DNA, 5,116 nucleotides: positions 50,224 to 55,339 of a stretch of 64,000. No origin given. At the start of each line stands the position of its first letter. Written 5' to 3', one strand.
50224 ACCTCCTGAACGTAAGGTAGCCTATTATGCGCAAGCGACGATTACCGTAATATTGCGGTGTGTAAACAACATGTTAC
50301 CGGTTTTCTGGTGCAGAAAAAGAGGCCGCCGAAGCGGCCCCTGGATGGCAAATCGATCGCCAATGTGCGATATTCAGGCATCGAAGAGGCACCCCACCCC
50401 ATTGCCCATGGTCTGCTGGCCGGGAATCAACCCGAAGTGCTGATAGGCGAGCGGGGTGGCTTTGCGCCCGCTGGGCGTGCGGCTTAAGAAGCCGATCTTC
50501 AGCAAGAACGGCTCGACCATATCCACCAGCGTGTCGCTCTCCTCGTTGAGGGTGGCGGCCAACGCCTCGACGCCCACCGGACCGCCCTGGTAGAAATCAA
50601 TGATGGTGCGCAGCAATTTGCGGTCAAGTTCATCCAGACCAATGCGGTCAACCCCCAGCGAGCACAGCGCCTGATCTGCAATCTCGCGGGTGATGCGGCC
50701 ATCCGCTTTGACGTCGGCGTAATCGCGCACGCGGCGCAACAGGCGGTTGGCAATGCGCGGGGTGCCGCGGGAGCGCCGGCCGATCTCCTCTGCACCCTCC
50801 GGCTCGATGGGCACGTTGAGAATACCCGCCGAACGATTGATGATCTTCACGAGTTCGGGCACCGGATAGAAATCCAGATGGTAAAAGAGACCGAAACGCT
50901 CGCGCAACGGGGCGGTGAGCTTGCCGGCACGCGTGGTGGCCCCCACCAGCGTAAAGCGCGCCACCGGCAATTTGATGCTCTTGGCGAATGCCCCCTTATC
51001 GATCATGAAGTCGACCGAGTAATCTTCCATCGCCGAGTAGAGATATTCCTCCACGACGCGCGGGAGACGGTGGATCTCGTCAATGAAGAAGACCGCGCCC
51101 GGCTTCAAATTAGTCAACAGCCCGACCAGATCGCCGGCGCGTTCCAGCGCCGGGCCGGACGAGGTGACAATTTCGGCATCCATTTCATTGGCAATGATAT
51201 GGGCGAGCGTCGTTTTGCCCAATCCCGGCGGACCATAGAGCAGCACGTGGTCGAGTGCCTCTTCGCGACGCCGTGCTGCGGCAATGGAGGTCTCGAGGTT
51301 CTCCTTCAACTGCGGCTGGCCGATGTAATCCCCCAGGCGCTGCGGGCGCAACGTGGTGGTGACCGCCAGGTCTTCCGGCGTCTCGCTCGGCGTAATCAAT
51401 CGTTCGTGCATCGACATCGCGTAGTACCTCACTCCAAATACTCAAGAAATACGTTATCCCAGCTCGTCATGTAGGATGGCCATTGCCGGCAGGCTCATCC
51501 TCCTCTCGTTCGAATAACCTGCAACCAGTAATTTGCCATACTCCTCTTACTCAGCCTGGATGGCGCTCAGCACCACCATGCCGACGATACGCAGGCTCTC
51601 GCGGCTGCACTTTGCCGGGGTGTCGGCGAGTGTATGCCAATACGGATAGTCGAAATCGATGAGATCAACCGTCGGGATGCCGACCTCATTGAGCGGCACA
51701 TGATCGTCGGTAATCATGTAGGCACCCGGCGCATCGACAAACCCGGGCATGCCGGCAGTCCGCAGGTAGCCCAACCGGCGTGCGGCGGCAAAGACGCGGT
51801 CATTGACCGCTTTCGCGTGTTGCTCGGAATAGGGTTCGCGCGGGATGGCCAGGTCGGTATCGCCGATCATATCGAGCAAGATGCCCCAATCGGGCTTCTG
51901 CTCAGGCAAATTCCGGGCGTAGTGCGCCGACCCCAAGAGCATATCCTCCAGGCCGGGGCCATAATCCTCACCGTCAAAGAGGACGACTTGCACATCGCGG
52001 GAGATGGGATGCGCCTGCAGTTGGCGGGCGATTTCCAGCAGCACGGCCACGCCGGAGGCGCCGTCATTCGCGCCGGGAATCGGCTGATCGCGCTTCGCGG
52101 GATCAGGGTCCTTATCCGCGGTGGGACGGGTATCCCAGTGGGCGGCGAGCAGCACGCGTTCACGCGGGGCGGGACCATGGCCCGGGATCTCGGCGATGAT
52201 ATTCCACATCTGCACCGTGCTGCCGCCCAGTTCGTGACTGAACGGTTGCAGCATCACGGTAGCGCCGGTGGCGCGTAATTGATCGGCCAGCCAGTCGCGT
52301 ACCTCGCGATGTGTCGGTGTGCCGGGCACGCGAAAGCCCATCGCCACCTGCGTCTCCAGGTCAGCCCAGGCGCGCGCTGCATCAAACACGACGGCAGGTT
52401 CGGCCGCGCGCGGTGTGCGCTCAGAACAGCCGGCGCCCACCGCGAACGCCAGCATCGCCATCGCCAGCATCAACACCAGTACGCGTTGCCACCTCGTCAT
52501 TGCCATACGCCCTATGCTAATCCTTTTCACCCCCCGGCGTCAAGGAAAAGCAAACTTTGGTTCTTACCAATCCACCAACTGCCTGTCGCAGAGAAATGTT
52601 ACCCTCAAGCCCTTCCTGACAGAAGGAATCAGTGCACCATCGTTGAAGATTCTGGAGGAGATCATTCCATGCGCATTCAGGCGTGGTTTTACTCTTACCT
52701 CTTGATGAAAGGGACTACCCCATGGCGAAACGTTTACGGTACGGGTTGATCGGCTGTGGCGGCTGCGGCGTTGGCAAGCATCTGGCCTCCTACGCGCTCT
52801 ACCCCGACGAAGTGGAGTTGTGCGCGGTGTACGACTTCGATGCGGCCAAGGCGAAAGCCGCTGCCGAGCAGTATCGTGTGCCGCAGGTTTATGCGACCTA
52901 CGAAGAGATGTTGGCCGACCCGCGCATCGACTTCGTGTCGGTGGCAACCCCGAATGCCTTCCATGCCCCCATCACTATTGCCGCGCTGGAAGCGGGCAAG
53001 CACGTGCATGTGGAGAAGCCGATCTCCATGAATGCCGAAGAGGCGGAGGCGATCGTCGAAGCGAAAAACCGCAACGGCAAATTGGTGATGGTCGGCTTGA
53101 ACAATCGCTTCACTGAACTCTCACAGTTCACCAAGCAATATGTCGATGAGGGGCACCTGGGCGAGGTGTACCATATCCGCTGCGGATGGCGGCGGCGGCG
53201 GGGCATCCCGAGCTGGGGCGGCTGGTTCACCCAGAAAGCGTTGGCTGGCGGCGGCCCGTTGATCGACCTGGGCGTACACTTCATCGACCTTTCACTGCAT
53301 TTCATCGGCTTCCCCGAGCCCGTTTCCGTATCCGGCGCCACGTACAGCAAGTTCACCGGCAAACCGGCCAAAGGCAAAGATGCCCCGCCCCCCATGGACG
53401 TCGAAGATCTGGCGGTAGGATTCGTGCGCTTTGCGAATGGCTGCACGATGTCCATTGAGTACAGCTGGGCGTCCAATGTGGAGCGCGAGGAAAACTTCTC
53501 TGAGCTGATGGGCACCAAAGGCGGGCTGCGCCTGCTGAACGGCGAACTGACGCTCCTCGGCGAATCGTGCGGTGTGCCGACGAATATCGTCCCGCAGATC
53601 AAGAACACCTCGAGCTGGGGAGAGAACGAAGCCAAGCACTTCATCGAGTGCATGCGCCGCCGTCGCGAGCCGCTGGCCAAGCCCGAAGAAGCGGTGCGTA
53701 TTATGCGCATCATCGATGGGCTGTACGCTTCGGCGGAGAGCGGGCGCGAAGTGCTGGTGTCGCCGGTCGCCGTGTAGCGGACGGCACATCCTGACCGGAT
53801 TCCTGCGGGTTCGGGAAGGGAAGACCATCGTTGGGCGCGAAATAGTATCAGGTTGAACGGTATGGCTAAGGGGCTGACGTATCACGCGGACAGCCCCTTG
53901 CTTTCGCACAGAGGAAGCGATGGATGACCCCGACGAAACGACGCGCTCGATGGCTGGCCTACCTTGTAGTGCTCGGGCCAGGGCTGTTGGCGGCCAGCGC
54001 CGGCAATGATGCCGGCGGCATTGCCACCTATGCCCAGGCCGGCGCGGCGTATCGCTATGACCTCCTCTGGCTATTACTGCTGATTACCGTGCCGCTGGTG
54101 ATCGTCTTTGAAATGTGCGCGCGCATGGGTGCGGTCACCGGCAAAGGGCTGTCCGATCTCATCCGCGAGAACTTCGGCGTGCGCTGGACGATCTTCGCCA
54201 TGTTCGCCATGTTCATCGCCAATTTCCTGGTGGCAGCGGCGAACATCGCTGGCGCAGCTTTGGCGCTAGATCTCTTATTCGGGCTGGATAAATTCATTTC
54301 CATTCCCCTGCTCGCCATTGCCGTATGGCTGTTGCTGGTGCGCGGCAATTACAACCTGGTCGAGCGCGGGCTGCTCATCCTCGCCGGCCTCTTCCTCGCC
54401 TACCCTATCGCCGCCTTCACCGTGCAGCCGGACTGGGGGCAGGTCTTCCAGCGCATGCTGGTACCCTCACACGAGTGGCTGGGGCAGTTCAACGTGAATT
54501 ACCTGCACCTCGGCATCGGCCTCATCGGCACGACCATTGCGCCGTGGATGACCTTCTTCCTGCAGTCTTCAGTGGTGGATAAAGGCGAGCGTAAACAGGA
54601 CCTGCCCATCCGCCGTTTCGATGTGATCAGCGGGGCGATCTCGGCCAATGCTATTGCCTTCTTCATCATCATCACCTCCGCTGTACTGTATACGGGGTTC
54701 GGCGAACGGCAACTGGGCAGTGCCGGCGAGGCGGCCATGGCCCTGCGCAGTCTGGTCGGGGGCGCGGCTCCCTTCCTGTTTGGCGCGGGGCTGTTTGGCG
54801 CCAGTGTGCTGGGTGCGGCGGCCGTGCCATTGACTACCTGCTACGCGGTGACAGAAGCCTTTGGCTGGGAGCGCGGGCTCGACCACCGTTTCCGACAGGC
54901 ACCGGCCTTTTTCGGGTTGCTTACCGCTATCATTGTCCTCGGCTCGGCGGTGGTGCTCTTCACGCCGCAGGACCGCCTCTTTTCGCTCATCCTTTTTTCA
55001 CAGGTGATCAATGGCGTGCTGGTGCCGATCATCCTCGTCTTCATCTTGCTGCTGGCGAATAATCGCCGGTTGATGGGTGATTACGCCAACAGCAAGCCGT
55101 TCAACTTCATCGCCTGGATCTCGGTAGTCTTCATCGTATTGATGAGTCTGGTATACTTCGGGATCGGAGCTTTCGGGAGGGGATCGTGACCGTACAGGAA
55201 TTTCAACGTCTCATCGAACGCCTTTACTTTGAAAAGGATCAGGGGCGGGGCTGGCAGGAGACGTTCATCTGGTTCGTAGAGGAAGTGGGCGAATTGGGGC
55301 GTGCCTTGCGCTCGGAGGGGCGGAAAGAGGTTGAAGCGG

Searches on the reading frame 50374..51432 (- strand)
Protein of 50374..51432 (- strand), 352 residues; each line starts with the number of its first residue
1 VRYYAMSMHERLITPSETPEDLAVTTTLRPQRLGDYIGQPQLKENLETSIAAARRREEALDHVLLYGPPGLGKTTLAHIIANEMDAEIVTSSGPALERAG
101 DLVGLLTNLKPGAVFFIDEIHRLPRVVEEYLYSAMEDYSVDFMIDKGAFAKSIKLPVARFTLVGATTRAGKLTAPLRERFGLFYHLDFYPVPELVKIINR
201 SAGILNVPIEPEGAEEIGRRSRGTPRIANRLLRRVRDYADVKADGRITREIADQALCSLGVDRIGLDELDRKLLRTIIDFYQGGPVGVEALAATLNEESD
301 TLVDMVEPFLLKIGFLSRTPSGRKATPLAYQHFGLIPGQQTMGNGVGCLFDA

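Call 64: search_protein_families(library=pfam, proteins=[window:50374-51432:-], max_evalue=0.0001)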
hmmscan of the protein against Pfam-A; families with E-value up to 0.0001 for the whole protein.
window:50374-51432:- (352 aa): 7 families
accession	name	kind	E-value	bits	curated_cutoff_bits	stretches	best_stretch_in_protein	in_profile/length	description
PF05496.18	RuvB_N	-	5.6e-73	244.4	27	1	28-186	1-159/159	Holliday junction DNA helicase RuvB P-loop domain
PF17864.7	AAA_lid_4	-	1e-31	108.9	27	1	189-262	1-74/74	RuvB AAA lid domain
PF05491.19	RuvB_C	-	4.1e-23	81.6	24.7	1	264-333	2-71/72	RuvB C-terminal winged helix domain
PF00004.35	AAA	-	1.1e-20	74.9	21.2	1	63-184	1-127/131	ATPase family associated with various cellular activities (AAA)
PF07728.20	AAA_5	-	1.2e-08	35.5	22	1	62-180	1-139/139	AAA domain (dynein-related subfamily)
PF13191.12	AAA_16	-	2.3e-05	25.4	32.6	0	54-93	18-58/167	AAA ATPase domain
PF01078.27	Mg_chelatase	-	3.4e-05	23.8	20.3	0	35-81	4-43/207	Magnesium chelatase, subunit ChlI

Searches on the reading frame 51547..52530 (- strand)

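Call 64: search_protein_families(library=pfam, proteins=[window:51547-52530:-], max_evalue=0.0001)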
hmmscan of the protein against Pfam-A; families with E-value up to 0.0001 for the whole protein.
window:51547-52530:- (327 aa): 1 family
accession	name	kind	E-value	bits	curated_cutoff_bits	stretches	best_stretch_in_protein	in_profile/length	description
PF04389.22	Peptidase_M28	-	1.2e-35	123.5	21.3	1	110-322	1-191/193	Peptidase family M28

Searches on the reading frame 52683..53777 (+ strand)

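Call 64: search_protein_families(library=pfam, proteins=[window:52683-53777:+], max_evalue=0.0001)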
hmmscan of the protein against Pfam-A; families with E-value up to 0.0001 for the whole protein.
window:52683-53777:+ (364 aa): 3 families
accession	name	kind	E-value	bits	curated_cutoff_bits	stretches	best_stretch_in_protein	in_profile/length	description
PF01408.29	GFO_IDH_MocA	-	2.8e-30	105.9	24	1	18-138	1-119/120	Oxidoreductase family, NAD-binding Rossmann fold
PF22725.1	GFO_IDH_MocA_C3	-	2.6e-25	89.3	27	1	150-282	4-123/124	GFO/IDH/MocA C-terminal domain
PF02894.22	GFO_IDH_MocA_C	-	4.2e-24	86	22.9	1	151-357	1-216/218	Oxidoreductase family, C-terminal alpha/beta domain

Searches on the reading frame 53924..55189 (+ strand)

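Call 64: search_protein_families(library=pfam, proteins=[window:53924-55189:+], max_evalue=0.0001)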
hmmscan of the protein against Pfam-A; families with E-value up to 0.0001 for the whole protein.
window:53924-55189:+ (421 aa): 1 family
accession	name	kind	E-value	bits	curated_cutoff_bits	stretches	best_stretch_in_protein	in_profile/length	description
PF01566.24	Nramp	-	3.3e-91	306.4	29.8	1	33-390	1-356/357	Natural resistance-associated macrophage protein-like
